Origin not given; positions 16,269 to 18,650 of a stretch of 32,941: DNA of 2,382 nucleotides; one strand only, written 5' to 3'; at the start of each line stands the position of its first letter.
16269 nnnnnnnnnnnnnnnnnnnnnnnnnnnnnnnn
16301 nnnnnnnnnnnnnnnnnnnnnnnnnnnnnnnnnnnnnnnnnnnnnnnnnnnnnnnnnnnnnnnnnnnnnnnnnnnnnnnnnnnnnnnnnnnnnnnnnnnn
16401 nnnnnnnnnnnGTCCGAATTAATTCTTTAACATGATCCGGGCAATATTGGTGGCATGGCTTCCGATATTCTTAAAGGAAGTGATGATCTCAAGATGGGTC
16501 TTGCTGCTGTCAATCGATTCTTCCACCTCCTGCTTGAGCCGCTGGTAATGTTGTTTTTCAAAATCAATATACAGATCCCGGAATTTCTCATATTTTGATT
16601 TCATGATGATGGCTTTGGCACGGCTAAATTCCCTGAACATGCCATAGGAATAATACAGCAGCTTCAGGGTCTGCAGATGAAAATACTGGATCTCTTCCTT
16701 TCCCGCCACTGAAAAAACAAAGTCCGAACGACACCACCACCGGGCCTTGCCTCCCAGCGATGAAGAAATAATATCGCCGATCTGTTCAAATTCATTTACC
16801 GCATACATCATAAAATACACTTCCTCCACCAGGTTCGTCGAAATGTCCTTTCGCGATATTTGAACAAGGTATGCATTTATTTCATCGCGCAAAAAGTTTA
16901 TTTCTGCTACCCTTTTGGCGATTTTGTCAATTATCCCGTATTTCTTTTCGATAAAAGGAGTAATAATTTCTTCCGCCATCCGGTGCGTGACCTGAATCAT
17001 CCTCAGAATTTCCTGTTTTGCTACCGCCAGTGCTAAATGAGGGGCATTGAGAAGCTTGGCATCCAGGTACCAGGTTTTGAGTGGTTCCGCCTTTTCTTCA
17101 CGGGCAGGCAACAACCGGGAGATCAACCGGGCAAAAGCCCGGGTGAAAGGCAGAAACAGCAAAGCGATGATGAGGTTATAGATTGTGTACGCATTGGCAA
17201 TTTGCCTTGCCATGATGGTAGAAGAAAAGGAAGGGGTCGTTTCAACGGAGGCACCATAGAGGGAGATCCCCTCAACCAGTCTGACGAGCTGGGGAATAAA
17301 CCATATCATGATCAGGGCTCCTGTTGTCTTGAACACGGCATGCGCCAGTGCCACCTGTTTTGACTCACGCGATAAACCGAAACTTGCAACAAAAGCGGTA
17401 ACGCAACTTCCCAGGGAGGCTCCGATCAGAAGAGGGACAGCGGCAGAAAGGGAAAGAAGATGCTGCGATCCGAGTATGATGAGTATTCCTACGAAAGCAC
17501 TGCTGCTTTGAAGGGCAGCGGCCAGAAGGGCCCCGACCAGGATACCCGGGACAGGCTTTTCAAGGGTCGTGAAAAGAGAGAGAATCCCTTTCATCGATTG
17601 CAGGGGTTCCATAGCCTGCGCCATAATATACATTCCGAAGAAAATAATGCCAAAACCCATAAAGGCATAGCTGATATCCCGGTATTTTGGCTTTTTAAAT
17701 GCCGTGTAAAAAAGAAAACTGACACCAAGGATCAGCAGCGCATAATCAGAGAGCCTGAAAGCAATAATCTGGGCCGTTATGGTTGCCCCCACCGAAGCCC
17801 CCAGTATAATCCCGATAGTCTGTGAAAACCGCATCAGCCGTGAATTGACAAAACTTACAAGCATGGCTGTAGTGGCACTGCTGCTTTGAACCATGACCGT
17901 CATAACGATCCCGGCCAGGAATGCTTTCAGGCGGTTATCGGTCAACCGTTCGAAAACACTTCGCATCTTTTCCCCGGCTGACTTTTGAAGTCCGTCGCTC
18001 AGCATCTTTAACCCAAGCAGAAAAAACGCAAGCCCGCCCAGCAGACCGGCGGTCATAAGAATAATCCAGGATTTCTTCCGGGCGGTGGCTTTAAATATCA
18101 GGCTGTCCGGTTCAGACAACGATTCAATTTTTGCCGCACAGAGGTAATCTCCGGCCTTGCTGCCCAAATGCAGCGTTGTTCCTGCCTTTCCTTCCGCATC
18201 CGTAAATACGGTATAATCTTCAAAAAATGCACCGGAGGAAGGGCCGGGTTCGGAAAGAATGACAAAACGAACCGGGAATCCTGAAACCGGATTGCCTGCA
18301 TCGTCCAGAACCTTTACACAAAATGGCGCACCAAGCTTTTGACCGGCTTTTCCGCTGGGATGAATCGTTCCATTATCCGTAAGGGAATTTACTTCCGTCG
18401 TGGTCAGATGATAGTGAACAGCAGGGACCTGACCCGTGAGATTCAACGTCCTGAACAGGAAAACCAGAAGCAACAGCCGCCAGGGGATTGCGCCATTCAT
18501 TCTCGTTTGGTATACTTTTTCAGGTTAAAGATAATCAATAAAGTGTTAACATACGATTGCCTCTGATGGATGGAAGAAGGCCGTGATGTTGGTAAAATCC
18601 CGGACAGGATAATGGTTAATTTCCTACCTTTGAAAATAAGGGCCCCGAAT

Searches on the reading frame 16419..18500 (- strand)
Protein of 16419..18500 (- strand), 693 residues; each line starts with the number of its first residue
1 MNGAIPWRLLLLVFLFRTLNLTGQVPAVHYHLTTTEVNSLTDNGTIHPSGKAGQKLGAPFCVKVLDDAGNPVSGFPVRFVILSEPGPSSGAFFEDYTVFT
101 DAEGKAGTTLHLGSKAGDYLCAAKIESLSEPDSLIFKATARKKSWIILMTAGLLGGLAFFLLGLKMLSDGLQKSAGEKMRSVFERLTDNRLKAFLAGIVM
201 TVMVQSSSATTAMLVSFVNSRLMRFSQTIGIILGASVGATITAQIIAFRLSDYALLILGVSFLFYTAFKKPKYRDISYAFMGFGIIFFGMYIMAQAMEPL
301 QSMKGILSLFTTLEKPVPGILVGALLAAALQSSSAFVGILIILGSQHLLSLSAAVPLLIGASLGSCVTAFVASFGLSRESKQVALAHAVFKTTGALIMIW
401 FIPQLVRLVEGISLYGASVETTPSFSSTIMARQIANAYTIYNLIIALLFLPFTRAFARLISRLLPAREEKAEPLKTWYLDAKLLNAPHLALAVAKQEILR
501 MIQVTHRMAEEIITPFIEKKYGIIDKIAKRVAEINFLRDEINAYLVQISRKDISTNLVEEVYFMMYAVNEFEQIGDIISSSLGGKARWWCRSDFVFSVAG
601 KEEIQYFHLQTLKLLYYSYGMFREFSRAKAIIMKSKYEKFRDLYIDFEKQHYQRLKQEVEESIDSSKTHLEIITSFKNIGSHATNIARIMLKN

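Call 7: search_protein_families(library=pfam, proteins=[window:16419-18500:-], max_evalue=0.001)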
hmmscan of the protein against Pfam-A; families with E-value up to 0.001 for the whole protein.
window:16419-18500:- (693 aa): 3 families
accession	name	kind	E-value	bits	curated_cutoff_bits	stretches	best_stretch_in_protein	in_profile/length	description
PF02690.20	Na_Pi_cotrans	-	5.9e-57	192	29.1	2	159-294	1-136/137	Na+/Pi-cotransporter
PF01895.24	PhoU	-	5.1e-14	52.8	23.5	2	498-578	1-82/89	PhoU domain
PF02369.22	Big_1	-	3.1e-05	24.4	34.9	1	61-127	22-83/93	Bacterial Ig-like domain (group 1)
